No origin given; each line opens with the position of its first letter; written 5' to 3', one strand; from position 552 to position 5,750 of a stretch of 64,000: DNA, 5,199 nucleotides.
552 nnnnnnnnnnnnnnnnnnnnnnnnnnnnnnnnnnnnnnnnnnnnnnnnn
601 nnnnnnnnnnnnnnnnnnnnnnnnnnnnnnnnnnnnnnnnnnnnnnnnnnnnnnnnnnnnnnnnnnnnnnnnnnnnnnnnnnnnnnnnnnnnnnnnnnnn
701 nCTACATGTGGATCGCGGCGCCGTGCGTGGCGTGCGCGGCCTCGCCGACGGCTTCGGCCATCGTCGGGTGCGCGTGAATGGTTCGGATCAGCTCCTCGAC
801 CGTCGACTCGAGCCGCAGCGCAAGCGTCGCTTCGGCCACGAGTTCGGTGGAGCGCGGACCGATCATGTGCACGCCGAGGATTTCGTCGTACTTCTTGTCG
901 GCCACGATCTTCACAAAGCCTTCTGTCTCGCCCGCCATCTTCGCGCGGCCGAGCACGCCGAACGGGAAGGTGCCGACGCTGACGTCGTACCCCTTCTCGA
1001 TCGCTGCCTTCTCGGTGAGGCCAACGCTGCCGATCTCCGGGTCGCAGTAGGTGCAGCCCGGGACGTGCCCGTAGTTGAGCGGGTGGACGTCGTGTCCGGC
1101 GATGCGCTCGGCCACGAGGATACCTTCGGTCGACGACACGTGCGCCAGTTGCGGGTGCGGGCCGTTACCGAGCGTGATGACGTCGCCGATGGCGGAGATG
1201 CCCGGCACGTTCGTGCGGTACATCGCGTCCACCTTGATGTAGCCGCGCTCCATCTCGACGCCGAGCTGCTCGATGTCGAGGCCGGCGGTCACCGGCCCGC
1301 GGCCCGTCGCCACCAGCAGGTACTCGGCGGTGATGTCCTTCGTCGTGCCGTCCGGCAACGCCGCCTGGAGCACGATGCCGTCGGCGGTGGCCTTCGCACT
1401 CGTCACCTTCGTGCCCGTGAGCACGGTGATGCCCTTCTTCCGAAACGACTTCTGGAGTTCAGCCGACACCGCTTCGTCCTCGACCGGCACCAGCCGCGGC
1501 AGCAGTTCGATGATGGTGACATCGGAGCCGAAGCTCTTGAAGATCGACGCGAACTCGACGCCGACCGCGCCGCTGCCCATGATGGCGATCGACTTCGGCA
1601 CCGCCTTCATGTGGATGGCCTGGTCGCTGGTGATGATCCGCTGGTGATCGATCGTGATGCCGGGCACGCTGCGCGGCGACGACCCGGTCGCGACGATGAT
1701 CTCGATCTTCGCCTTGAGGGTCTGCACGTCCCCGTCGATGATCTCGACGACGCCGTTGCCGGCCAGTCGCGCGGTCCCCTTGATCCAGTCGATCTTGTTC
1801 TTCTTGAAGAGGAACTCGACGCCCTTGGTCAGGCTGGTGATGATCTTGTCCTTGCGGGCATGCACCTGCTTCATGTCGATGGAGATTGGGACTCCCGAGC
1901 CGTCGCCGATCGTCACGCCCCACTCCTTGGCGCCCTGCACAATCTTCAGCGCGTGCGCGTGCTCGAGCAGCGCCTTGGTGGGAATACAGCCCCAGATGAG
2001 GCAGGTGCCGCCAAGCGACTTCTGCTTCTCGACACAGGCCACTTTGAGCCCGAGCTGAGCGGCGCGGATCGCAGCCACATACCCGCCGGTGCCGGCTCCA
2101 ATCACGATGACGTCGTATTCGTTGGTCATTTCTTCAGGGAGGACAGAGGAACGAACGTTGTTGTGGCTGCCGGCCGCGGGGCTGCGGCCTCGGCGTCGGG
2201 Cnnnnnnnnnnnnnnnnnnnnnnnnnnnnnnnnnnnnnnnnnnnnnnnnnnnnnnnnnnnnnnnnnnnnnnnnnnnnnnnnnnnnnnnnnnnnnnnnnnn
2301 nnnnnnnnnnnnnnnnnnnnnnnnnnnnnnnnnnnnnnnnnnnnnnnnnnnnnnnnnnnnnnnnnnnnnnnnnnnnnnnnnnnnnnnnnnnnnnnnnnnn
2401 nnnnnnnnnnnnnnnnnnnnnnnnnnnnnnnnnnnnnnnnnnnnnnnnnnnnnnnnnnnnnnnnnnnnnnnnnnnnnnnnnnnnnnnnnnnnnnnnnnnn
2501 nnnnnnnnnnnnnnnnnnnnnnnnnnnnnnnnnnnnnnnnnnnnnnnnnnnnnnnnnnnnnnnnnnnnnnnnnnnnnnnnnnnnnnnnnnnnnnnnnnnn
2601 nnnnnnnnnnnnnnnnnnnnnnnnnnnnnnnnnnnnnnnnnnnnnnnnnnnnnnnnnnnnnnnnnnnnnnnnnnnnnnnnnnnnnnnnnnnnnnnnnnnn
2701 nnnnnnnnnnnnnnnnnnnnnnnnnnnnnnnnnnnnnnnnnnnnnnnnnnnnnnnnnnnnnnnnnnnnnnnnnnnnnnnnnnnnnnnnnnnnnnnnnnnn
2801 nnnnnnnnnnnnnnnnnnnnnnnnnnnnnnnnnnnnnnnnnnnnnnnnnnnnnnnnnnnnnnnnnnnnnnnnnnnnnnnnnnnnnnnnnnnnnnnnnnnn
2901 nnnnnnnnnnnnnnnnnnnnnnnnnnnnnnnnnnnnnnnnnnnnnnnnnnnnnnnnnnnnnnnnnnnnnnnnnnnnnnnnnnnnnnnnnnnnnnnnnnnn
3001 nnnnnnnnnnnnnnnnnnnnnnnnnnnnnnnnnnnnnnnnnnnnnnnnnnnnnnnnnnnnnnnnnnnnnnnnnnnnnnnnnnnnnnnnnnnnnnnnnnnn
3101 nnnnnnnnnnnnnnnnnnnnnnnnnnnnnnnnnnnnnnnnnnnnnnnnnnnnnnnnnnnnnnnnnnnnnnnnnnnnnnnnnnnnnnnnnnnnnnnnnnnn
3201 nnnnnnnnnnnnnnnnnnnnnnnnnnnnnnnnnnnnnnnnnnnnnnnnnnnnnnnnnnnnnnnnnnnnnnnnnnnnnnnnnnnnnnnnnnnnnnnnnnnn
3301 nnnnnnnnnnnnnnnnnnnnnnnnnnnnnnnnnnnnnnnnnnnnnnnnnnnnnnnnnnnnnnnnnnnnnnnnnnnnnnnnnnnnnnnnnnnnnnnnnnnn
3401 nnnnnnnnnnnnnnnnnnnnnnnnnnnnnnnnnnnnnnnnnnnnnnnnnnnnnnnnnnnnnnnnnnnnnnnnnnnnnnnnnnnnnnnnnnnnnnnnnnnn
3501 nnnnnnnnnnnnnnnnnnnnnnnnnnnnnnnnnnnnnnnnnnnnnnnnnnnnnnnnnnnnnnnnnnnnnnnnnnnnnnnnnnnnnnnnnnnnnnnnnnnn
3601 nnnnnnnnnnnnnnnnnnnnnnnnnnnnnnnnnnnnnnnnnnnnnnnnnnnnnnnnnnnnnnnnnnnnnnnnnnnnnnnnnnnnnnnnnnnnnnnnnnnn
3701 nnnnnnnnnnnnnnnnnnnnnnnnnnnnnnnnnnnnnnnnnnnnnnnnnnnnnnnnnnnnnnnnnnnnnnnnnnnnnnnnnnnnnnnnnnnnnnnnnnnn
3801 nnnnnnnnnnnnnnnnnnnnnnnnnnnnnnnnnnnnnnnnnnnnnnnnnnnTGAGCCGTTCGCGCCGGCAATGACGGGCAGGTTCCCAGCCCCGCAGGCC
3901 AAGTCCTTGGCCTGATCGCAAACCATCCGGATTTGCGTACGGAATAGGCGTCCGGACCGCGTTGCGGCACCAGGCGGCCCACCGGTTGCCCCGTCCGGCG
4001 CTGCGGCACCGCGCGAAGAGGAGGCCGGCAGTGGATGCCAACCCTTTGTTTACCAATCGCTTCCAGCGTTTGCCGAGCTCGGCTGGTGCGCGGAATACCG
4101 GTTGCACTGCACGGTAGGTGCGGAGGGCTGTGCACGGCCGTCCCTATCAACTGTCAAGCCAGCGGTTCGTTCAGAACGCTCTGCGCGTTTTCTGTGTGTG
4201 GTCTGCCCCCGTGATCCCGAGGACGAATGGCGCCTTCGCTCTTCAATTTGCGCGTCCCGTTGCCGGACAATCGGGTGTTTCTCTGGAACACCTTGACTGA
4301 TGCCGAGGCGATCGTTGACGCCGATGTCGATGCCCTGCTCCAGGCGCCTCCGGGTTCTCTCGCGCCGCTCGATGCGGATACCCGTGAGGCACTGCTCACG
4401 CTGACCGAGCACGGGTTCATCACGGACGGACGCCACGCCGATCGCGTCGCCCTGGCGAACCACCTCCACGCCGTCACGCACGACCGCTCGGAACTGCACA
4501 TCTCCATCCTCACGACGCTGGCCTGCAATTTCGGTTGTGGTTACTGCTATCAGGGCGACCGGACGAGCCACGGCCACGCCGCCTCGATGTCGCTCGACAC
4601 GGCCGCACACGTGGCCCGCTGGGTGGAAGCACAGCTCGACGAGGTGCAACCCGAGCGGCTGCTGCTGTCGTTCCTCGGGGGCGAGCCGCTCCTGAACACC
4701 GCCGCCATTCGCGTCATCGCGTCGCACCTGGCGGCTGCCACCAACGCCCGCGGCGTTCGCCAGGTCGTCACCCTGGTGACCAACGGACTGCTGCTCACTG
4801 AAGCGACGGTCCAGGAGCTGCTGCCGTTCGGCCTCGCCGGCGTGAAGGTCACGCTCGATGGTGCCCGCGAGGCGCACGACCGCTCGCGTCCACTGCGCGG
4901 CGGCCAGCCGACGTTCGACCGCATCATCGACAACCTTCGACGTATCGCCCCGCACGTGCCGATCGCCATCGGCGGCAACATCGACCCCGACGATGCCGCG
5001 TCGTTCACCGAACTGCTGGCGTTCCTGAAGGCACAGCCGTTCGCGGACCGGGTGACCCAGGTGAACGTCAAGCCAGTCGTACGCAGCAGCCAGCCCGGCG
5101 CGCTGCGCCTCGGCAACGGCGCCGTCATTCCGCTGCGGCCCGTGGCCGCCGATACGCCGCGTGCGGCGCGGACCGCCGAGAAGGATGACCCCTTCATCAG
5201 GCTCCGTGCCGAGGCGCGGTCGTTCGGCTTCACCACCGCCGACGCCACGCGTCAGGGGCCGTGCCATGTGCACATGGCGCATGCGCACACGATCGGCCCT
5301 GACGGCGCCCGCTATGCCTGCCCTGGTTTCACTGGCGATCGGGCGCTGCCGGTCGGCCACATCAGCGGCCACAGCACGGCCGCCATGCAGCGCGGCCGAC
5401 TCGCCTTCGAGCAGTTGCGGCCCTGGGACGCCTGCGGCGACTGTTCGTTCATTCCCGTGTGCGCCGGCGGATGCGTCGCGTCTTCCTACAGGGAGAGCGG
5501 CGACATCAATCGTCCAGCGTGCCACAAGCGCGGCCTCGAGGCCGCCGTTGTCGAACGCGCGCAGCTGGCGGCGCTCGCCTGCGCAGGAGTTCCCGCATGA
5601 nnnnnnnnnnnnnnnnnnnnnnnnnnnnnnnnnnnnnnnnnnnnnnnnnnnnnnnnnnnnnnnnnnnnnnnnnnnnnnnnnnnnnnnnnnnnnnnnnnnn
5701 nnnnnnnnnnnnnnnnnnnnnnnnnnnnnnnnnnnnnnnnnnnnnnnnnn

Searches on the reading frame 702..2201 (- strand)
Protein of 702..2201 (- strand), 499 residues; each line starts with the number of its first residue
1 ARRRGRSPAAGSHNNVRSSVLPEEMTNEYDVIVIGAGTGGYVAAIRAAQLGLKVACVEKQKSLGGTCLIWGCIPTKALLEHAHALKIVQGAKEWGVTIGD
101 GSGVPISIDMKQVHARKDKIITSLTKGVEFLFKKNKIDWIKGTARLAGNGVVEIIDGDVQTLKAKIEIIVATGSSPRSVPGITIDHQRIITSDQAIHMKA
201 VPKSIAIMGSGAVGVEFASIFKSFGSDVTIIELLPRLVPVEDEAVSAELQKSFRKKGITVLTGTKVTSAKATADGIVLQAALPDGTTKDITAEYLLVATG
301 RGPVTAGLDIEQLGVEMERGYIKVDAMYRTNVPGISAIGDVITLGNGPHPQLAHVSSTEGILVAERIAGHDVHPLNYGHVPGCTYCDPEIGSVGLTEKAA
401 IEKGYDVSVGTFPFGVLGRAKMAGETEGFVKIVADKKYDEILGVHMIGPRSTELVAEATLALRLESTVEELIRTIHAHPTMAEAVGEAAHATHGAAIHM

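Call 34: search_protein_families(library=pfam, proteins=[window:702-2201:-], max_evalue=0.001)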
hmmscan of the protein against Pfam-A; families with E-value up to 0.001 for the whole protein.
window:702-2201:- (499 aa): 15 families
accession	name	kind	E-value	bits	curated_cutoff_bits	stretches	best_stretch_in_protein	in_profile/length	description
PF07992.20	Pyr_redox_2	-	4e-73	246.8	26.1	1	29-360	1-291/291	Pyridine nucleotide-disulphide oxidoreductase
PF02852.28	Pyr_redox_dim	-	5.7e-40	136.4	25.3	1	380-489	1-110/110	Pyridine nucleotide-disulphide oxidoreductase, dimerisation domain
PF00070.33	Pyr_redox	-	1.1e-23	83.9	22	1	205-277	2-78/82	Pyridine nucleotide-disulphide oxidoreductase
PF12831.13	FAD_oxidored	-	3.7e-12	46.7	27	1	30-67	1-38/416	FAD dependent oxidoreductase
PF00890.30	FAD_binding_2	-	7.3e-10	39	20.4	1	30-66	1-37/414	FAD binding domain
PF03486.20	HI0933_like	-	6.3e-08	32.8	50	1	30-69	2-41/244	HI0933-like protein Rossmann domain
PF13450.12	NAD_binding_8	-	5.2e-07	30.3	21.9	1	33-67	1-35/68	NAD(P)-binding Rossmann-like domain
PF01134.28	GIDA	-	3.1e-06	26.9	22.1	1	30-174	1-150/391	Glucose inhibited division protein A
PF01266.30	DAO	-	7.4e-06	26.2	27.9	0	30-66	1-38/353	FAD dependent oxidoreductase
PF01262.27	AlaDh_PNT_C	-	9.2e-06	25.7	23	0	30-61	30-61/214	Alanine dehydrogenase/PNT, C-terminal domain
PF01946.23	Thi4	-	1.9e-05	24.5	26.2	1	27-73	16-63/235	Thi4 family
PF01494.25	FAD_binding_3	-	2.1e-05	24.4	22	0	28-62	1-35/349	FAD binding domain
PF02826.25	2-Hacid_dh_C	-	4e-05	23.5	25.1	0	200-255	34-91/178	D-isomer specific 2-hydroxyacid dehydrogenase, NAD binding domain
PF02737.24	3HCDH_N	-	0.00018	21.9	22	0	205-259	2-56/180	3-hydroxyacyl-CoA dehydrogenase, NAD binding domain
PF13738.12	Pyr_redox_3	-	0.00074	19.3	30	0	156-339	117-305/305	Pyridine nucleotide-disulphide oxidoreductase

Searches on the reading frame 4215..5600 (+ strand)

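Call 10: search_protein_families(library=pfam, proteins=[window:4215-5600:+], max_evalue=0.001)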
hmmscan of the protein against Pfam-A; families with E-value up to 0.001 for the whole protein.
window:4215-5600:+ (461 aa): 2 families
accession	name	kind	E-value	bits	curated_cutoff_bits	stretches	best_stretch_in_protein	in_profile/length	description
PF04055.27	Radical_SAM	-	3.6e-14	53.7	29.5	1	99-249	2-142/166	Radical SAM superfamily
PF13353.11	Fer4_12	-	5.9e-05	23.8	22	1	103-219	14-118/137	4Fe-4S single cluster domain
